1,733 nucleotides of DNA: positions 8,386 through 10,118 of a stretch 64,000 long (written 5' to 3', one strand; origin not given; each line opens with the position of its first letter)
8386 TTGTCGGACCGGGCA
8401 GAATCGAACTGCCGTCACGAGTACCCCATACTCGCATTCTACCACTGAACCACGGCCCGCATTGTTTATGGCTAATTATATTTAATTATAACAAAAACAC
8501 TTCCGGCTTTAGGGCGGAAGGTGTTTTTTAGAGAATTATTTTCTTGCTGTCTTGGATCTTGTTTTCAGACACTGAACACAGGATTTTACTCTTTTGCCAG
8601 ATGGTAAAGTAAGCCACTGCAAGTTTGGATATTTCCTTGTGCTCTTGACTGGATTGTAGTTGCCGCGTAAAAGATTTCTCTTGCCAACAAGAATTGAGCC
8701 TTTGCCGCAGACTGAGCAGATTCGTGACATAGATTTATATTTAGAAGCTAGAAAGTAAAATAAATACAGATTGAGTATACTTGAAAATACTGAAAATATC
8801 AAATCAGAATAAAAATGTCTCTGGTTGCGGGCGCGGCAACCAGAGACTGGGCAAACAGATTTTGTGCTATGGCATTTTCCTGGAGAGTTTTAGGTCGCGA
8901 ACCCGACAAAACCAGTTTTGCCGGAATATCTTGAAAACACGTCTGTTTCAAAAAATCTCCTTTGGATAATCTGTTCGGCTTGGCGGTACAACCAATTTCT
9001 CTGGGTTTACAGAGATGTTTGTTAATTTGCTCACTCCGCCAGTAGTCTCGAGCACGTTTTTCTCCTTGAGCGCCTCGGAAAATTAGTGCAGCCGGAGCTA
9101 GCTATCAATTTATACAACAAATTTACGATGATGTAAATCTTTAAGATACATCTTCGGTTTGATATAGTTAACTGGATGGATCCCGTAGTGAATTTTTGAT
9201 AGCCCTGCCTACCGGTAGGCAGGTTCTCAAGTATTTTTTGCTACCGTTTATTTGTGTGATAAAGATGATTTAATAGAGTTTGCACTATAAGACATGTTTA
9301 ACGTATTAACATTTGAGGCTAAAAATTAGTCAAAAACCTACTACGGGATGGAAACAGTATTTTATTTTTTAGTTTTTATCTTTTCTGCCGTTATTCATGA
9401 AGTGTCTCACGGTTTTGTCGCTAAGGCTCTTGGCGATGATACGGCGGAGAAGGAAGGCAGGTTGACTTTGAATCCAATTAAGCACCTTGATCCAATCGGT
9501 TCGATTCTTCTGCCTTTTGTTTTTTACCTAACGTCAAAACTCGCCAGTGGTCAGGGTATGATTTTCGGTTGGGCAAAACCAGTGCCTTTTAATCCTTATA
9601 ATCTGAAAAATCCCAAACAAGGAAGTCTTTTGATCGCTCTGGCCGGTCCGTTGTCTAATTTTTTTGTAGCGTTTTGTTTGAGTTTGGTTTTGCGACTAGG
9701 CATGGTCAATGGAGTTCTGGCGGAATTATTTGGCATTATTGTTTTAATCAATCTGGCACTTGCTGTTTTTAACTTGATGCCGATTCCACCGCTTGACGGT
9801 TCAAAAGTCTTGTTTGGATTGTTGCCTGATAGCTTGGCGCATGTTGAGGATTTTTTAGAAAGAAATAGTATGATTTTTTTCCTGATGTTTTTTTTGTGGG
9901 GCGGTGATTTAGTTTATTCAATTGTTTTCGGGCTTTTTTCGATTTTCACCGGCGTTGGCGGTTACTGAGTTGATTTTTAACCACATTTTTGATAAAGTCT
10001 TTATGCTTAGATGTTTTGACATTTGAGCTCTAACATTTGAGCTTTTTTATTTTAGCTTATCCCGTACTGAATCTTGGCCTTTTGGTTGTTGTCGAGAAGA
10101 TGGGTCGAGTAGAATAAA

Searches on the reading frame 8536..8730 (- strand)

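Call 90: search_protein_families(library=pfam, proteins=[window:8536-8730:-], max_evalue=1)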
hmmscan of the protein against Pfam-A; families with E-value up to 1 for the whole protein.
window:8536-8730:- (64 aa): 1 family
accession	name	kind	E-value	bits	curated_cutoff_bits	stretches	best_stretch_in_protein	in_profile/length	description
PF00830.24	Ribosomal_L28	-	0.083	13.3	27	1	3-60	1-59/60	Ribosomal L28 family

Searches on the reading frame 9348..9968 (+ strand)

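Call 3: search_protein_families(library=pfam, proteins=[window:9348-9968:+], max_evalue=0.01)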
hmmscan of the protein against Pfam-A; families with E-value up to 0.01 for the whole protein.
window:9348-9968:+ (206 aa): 1 family
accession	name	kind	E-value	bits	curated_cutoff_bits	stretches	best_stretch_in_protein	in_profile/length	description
PF02163.28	Peptidase_M50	-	5.1e-13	49.3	27.2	1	6-165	2-200/221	Peptidase family M50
